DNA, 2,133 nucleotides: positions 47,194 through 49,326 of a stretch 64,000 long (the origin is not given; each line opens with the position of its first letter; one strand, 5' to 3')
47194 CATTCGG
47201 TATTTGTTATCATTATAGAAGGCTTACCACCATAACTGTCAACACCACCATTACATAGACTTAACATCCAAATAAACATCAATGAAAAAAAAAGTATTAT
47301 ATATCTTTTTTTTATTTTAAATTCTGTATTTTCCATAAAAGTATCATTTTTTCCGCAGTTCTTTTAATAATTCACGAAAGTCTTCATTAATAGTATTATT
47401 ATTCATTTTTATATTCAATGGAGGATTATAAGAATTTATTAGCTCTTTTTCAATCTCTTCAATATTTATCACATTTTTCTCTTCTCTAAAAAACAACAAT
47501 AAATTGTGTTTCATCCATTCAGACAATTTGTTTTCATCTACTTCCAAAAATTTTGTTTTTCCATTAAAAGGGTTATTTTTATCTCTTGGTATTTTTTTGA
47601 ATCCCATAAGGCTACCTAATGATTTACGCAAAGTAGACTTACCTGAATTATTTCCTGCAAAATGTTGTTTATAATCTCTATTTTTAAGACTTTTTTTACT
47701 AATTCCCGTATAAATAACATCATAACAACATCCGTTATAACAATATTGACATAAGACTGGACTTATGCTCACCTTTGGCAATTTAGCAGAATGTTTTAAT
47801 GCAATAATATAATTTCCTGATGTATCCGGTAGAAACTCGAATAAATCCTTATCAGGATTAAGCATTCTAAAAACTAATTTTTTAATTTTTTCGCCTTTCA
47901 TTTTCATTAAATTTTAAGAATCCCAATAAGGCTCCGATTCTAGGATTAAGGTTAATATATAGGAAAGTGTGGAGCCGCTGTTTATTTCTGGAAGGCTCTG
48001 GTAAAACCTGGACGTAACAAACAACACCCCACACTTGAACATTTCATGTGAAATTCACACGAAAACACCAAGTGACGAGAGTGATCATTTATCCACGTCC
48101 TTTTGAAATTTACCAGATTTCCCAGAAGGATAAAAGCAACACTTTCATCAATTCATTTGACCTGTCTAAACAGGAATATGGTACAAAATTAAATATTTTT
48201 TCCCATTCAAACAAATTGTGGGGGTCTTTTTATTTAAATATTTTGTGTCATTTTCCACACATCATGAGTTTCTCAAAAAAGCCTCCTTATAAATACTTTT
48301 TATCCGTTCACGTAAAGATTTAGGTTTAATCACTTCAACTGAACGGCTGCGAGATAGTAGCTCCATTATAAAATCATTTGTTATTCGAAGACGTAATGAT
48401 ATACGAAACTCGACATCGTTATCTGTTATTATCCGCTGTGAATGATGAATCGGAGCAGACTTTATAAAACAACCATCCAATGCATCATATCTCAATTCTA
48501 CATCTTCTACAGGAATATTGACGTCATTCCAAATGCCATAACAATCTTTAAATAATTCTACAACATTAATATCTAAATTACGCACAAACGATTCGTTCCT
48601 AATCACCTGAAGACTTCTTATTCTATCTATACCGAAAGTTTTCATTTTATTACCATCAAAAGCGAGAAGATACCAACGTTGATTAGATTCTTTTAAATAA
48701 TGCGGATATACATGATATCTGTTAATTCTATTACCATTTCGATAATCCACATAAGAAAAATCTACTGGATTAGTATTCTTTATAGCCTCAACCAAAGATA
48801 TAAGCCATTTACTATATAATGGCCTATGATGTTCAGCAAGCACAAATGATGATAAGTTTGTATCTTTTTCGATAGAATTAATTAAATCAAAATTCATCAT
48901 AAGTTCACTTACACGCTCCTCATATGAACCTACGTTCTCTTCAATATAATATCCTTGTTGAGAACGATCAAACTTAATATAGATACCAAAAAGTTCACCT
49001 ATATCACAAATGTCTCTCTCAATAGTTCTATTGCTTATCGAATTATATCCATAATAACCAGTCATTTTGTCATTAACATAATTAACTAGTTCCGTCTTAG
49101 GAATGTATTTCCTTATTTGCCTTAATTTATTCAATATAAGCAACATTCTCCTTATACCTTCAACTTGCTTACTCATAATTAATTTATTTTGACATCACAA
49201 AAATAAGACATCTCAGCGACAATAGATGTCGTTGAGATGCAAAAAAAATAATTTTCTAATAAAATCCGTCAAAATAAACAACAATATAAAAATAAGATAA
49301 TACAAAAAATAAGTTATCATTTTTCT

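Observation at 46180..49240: AT-rich 3-kb island: WYL regulator, GIY-YIG-like nuclease and two envelope proteins as a candidate uncharacterised defence/conflict module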

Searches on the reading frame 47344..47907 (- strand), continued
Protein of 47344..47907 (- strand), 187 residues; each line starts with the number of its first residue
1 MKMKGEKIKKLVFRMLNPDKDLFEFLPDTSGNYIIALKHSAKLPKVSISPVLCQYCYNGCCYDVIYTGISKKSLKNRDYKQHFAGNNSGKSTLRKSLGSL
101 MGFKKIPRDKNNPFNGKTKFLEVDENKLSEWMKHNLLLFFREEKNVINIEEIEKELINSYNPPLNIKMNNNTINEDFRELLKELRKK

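Call 56: fold_search(model_id=the predicted structure, library=pdb)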
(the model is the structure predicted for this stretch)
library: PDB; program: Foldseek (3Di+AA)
matches with E <= 10: 40; with E <= 0.001: 0
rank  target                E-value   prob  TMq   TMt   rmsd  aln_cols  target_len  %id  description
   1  1yd6_B                1.2e-01  0.97  0.36  0.71   5.1       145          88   16  Crystal structure of the GIY-YIG N-terminal endonuclease domain of UvrC from Bacillus caldotenax (released 2005-03-01)
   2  1yd6_D                1.2e-01  0.97  0.38  0.69   5.9       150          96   16  Crystal structure of the GIY-YIG N-terminal endonuclease domain of UvrC from Bacillus caldotenax (released 2005-03-01)
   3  1yd6_C                1.4e-01  0.98  0.37  0.69   5.0       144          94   17  Crystal structure of the GIY-YIG N-terminal endonuclease domain of UvrC from Bacillus caldotenax (released 2005-03-01)
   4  6kfp_A                1.2e+00  0.05  0.24  0.15  16.1       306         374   12  Crystal structure of MavC ternary complex (released 2020-04-01)
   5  3mx4_C                1.5e+00  0.14  0.29  0.26  10.8       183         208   12  DNA binding and cleavage by the GIY-YIG endonuclease R.Eco29KI inactive variant E142Q (released 2010-09-08)
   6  6ump_A                1.5e+00  0.03  0.21  0.13  16.9       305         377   12  Crystal structure of MavC in complex with substrate mimic in P65 space group (released 2020-05-27)
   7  6ulh_A                1.8e+00  0.02  0.20  0.13  16.8       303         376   12  Structure of MavC in complex with its substrate in R3 spacegroup (released 2020-05-27)
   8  8fxs_A                1.8e+00  0.01  0.11  0.07  17.3       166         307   10  Crystal structure of human pro-TGF-beta2 in complex with Nb9 (released 2023-06-21)
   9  2wny_A                1.9e+00  0.03  0.17  0.21  14.4       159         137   14  Structure of Mth689, a DUF54 protein from Methanothermobacter thermautotrophicus (released 2010-09-01)
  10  6ums_A                1.9e+00  0.03  0.23  0.14  16.2       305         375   11  Crystal structure of MavC in complex with its substrate mimic in C222(1) space group (released 2020-05-27)
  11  8ofb                  2.2e+00  0.02  0.15  0.04  20.5       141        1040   12  Crystal Structure of T. maritima reverse gyrase with a minimal latch, hexagonal form (released 2023-04-26)
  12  2wny_B                2.4e+00  0.03  0.17  0.21  14.8       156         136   13  Structure of Mth689, a DUF54 protein from Methanothermobacter thermautotrophicus (released 2010-09-01)
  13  6kg6_B                2.8e+00  0.02  0.23  0.13  16.4       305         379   12  Crystal structure of MavC/UBE2N-Ub complex (released 2020-04-01)
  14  6kl4_A                2.8e+00  0.02  0.22  0.13  16.9       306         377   11  Crystal structure of MavC-UBE2N-Ub (released 2020-04-15)
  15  7bxg_A                2.8e+00  0.02  0.20  0.13  17.2       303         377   12  MavC-UBE2N-Ub complex (released 2020-05-20)
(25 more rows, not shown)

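Call 91: search_dna_similar(query=window:47344-47907:-, collection=phages, mode=protein, max_evalue=0.001)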
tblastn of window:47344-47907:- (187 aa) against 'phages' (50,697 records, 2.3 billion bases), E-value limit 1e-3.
No match.

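Call 92: search_dna_similar(query=window:47344-47907:-, collection=plasmids, mode=protein, max_evalue=0.001)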
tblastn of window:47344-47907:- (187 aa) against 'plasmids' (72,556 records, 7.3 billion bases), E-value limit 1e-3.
Records with a match: 7; places in all: 7; records where one place covers at least 80% of the query: 7.
Best place of each record, by identity: <60% 7.
By first word of the organism name: Clostridium 7.
By predicted mobility (MOB-suite, as given by PLSDB): non-mobilizable 7.
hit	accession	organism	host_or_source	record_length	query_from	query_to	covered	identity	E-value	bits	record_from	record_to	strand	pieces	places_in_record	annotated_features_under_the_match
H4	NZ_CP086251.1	Clostridium estertheticum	single colony,beef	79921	18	187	91%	43.5%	7e-20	93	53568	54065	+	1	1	GIY-YIG nuclease family protein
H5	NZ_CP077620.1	Clostridium estertheticum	single colony,bovine feces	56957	18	187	91%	42.4%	3e-19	91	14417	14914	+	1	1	GIY-YIG nuclease family protein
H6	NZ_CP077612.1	Clostridium estertheticum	single colony,bovine feces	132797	18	187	91%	42.4%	7e-19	91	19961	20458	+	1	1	GIY-YIG nuclease family protein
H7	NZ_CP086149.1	Clostridium estertheticum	horse,single colony,meat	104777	18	187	91%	41.5%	6e-18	88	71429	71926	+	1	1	GIY-YIG nuclease family protein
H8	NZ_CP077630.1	Clostridium estertheticum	single colony,bovine feces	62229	18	187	91%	41.2%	1e-18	90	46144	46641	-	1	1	GIY-YIG nuclease family protein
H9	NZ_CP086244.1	Clostridium estertheticum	single colony,bovine feces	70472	26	187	87%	43.2%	6e-19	91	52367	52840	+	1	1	GIY-YIG nuclease family protein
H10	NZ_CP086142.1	Clostridium estertheticum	bovine,single colony,feces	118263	26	187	87%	42.6%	1e-18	90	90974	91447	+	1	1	GIY-YIG nuclease family protein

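Call 93: get_annotated_region(hit=H4, flank=7000)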
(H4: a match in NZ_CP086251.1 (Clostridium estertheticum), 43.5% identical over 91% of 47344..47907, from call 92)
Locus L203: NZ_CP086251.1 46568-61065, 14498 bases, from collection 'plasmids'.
description: Clostridium estertheticum strain DSM 14864 plasmid pDSM14864-80, complete sequence
organism: Clostridium estertheticum (NCBI taxid 238834)
taxonomy: Bacteria; Bacillota; Clostridia; Eubacteriales; Clostridiaceae; Clostridium; Clostridium estertheticum
host: -; source: single colony,beef; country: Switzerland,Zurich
typing (MOB-suite, as given by PLSDB): non-mobilizable
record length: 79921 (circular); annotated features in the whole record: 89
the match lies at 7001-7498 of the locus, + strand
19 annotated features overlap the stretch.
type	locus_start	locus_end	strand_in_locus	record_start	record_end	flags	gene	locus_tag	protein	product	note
CDS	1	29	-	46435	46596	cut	-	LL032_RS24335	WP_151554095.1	lacticin 481 family lantibiotic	-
CDS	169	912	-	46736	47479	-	-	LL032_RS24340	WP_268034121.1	ABC transporter permease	-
CDS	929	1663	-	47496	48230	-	-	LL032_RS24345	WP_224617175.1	ABC transporter permease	-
CDS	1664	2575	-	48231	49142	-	-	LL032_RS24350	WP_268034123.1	ABC transporter ATP-binding protein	-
CDS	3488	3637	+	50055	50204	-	-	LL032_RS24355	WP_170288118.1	hypothetical protein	-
CDS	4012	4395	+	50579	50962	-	-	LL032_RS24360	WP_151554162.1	hypothetical protein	-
CDS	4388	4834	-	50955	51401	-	-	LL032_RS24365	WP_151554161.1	NUDIX hydrolase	-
CDS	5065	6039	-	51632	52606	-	-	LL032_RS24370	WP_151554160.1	hypothetical protein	-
CDS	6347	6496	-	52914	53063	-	-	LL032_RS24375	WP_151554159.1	VanZ family protein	-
CDS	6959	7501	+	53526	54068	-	-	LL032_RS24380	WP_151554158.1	GIY-YIG nuclease family protein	-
CDS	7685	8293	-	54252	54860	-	-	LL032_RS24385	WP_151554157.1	tyrosine-type recombinase/integrase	GO:0015074 - DNA integration [Evidence IEA]; GO:0006310 - DNA recombination [Evidence IEA]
CDS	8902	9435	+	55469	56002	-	-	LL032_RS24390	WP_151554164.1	sigma-70 family RNA polymerase sigma factor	GO:0006352 - DNA-templated transcription initiation [Evidence IEA]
CDS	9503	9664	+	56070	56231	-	-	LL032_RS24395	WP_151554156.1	YvrJ family protein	-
CDS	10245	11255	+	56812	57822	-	-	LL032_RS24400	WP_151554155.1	replication initiation protein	GO:0006270 - DNA replication initiation [Evidence IEA]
CDS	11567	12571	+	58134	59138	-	-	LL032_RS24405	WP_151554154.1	replication initiation protein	GO:0006270 - DNA replication initiation [Evidence IEA]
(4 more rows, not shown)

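Call 94: get_annotated_region(hit=H6, flank=7000)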
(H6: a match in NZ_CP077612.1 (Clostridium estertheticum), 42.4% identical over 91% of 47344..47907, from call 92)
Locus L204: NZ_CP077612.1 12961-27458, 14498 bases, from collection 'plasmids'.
description: Clostridium estertheticum strain CF005 plasmid pCF005-B, complete sequence
organism: Clostridium estertheticum (NCBI taxid 238834)
taxonomy: Bacteria; Bacillota; Clostridia; Eubacteriales; Clostridiaceae; Clostridium; Clostridium estertheticum
host: -; source: single colony,bovine feces; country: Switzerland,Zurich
typing (MOB-suite, as given by PLSDB): non-mobilizable
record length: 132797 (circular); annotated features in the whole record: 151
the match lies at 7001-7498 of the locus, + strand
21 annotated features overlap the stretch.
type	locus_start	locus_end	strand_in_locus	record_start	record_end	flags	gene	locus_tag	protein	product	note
CDS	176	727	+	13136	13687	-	-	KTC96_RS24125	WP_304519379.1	transcription elongation factor GreAB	-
CDS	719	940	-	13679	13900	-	-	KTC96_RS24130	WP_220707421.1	hypothetical protein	-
CDS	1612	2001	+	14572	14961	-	-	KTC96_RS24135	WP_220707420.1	YmaF family protein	-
CDS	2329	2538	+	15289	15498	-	-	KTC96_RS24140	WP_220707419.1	hypothetical protein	-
CDS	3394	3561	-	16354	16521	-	-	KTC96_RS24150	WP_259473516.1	hypothetical protein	-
CDS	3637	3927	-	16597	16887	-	-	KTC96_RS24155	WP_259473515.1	hypothetical protein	-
CDS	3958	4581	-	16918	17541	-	-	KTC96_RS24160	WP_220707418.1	hypothetical protein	-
CDS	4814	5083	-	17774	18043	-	-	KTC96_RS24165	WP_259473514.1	hypothetical protein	-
CDS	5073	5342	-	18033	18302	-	-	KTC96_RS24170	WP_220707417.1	AbrB/MazE/SpoVT family DNA-binding domain-containing protein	-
CDS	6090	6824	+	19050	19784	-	-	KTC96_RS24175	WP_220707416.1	TraX family protein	-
CDS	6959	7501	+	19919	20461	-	-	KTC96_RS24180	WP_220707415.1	GIY-YIG nuclease family protein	-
CDS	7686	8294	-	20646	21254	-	-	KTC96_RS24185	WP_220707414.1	tyrosine-type recombinase/integrase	GO:0015074 - DNA integration [Evidence IEA]; GO:0006310 - DNA recombination [Evidence IEA]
CDS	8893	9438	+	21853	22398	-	-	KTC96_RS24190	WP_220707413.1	sigma-70 family RNA polymerase sigma factor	GO:0006352 - DNA-templated transcription initiation [Evidence IEA]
CDS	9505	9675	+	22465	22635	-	-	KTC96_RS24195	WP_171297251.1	YvrJ family protein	-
CDS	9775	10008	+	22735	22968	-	-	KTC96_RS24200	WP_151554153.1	DUF1659 domain-containing protein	-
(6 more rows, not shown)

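Call 95: fold_search(model_id=the predicted structure, library=viral)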
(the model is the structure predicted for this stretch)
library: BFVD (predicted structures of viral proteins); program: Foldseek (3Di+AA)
matches with E <= 10: 133; with E <= 0.001: 0
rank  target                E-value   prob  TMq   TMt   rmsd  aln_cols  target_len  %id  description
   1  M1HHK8                2.5e-02  0.94  0.34  0.33   6.3       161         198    9  (no name in the UniProt tables at hand)
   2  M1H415                5.0e-02  0.92  0.36  0.22   9.6       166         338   13  (no name in the UniProt tables at hand)
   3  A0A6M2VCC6            7.1e-02  0.82  0.37  0.26  10.8       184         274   14  (no name in the UniProt tables at hand)
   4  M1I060                1.3e-01  0.69  0.39  0.31   7.9       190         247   10  (no name in the UniProt tables at hand)
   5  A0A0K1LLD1            1.5e-01  0.89  0.35  0.38   7.3       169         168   13  Endonuclease [Rhodobacter phage RcTitan]
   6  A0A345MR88            1.8e-01  0.89  0.39  0.46   6.2       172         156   13  (no name in the UniProt tables at hand)
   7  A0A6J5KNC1            3.3e-01  0.66  0.38  0.52   6.9       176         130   14  GIY-YIG domain-containing protein [uncultured Caudovirales phage]
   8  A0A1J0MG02            4.5e-01  0.51  0.31  0.37   6.6       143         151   15  GIY-YIG domain-containing protein [Serratia phage vB_Sru_IME250]
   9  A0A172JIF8            4.5e-01  0.08  0.23  0.25  12.5       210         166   14  Uncharacterized protein [Bacillus phage AR9]
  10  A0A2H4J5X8            6.0e-01  0.08  0.21  0.20  19.9       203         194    7  Uncharacterized protein [uncultured Caudovirales phage]
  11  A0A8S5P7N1            7.6e-01  0.30  0.32  0.28   8.0       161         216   18  Intron associated endonuclease [Siphoviridae sp. ctsUY14]
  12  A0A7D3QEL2            9.1e-01  0.30  0.36  0.26   9.7       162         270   12  (no name in the UniProt tables at hand)
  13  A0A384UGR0            1.0e+00  0.33  0.32  0.23   7.5       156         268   12  (no name in the UniProt tables at hand)
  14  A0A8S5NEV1            1.0e+00  0.06  0.14  0.19  13.3        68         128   19  Lipoprotein [virus sp. ctdtS1]
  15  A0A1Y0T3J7            1.1e+00  0.41  0.31  0.48   5.5       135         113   13  Uncharacterized protein [Pseudomonas phage Noxifer]
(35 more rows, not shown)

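Call 115: search_protein_families(library=padloc, alignment_id=A7, max_evalue=1e-10)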
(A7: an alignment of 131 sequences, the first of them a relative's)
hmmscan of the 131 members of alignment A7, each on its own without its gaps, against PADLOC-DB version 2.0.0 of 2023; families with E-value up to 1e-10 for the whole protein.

A. member 1, L015:9314-9637:- (107 aa): 0 families

B. families by the number of members that match (of 131 scanned): 152 families (the first 25 are shown)
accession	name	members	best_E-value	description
PDLC03189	Specificity_I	3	1.7e-108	Type I specificity subunit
PDLC03109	Specificity_I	3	5.1e-108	Type I specificity subunit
PDLC03162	Specificity_I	3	4.7e-88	Type I specificity subunit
PDLC03169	Specificity_I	3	4.2e-83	Type I specificity subunit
PDLC03127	Specificity_I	3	5.4e-77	Type I specificity subunit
PDLC03079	Specificity_I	3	1.6e-71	Type I specificity subunit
PDLC03107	Specificity_I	3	1.8e-71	Type I specificity subunit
PDLC04137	mad5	3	3e-66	mads_5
PDLC03108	Specificity_I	3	3e-66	Type I specificity subunit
PDLC03090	Specificity_I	3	2.9e-62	Type I specificity subunit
PDLC03099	Specificity_I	3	1.9e-58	Type I specificity subunit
PDLC03148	Specificity_I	3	9.2e-58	Type I specificity subunit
PDLC03179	Specificity_I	3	8.6e-57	Type I specificity subunit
PDLC03100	Specificity_I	3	2e-52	Type I specificity subunit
PDLC03076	Specificity_I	3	6.7e-52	Type I specificity subunit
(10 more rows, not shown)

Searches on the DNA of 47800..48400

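Call 38: search_rna_families(source=window, start=47800, end=48400, threshold=evalue, max_evalue=10)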
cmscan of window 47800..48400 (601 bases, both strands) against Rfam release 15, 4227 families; matches with E-value up to 10: 5.
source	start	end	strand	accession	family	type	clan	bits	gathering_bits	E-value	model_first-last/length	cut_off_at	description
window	48159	48236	+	RF02371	PyrG_leader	Cis-reg; leader;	-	21.6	65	2.2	1-78/78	no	PyrG leader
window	48220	48285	-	RF00105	SNORD115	Gene; snRNA; snoRNA; CD-box;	-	18.3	39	1.4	1-82/82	no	Small nucleolar RNA SNORD115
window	48252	48321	-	RF02001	group-II-D1D4-3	Intron;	CL00102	15.1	32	1.2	37-161/170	no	Group II catalytic intron D1-D4-3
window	47987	48126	-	RF04207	MIR5048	Gene; miRNA;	-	13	160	1.2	1-356/356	no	MIR5048 microRNA precursor family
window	48209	48320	-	RF00230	T-box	Cis-reg; leader;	-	10.5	93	8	1-219/219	no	T-box leader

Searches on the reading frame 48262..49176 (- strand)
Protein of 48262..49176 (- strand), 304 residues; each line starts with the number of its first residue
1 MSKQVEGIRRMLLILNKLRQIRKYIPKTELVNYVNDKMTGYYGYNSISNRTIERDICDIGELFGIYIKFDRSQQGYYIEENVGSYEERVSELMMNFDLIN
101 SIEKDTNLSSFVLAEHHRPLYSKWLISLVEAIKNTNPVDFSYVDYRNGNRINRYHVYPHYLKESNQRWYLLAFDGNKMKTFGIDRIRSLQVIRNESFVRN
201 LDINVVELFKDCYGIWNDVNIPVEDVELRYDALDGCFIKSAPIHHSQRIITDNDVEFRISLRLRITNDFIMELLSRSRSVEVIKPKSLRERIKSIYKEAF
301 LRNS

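Call 3: search_protein_families(library=pfam, proteins=[window:48262-49176:-], max_evalue=0.1)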
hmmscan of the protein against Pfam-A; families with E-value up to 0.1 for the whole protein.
window:48262-49176:- (304 aa): 2 families
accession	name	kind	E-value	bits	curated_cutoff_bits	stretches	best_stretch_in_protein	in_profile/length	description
PF13280.12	WYL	-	2.4e-11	43.9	21.8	1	127-191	5-70/70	WYL domain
PF25583.1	WCX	-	6.1e-08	33.3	23.9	1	224-299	3-75/76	WCX domain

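Call 4: search_protein_families(library=padloc, proteins=[window:48262-49176:-], max_evalue=1)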
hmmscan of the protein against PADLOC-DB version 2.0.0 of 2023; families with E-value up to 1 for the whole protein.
window:48262-49176:- (304 aa): 6 families
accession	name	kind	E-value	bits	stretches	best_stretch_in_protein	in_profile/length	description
PDLC01652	WYL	-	4.3e-27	93.4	1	121-299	16-161/162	"CAS-I,CAS-II,CAS-III,CAS-IV,CAS-V,CAS-VI; associated_signaling"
PDLC01457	WYL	-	1.1e-15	55.9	1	9-288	4-229/229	"CAS-I,CAS-II,CAS-III,CAS-IV,CAS-V,CAS-VI; associated_signaling"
PDLC01766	Cas3c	-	2.2e-12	44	1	113-294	125-307/1009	-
PDLC02760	SspB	-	0.00047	17.8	1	13-143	107-225/269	SspB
PDLC01484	WYL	-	0.0011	16.2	1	253-294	387-427/437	"CAS-I,CAS-II,CAS-III,CAS-IV,CAS-V,CAS-VI; associated_signaling"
PDLC01510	WYL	-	0.0011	16.2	1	253-294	387-427/437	"CAS-I,CAS-II,CAS-III,CAS-IV,CAS-V,CAS-VI; associated_signaling"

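Call 5: search_protein_families(library=ncbifam, proteins=[window:48262-49176:-], max_evalue=1)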
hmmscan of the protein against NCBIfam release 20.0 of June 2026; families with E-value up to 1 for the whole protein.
window:48262-49176:- (304 aa): 2 families
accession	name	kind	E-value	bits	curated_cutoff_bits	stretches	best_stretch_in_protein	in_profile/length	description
TIGR03985.1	TIGR03985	hypoth_equivalog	0.0055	16.3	60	1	252-294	198-239/249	TIGR03985 family CRISPR-associated protein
NF038033.1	FEA1_rel_lipo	equivalog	0.31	9.7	250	1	38-76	95-135/406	FEA1-related lipoprotein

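Call 6: search_protein_families(library=phrogs, proteins=[window:48262-49176:-], max_evalue=1)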
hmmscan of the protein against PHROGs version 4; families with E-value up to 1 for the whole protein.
window:48262-49176:- (304 aa): 2 families
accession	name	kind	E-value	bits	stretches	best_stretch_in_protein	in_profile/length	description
phrog_13105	-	unknown function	2.3e-15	57.8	1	112-205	136-228/239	-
phrog_27999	-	unknown function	0.11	13.2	1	4-78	67-139/141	-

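Call 8: search_solved_structures(query=window:48262-49176:-, max_evalue=0.1)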
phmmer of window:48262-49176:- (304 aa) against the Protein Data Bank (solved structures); distinct sequences matched with E-value up to 0.1: 2.
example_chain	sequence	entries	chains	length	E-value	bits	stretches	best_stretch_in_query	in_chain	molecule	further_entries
7tzv_A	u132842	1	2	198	0.062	15.9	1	130-298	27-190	WYL domain-containing protein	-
7u02_B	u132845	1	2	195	0.068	15.8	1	131-298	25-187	WYL domain-containing protein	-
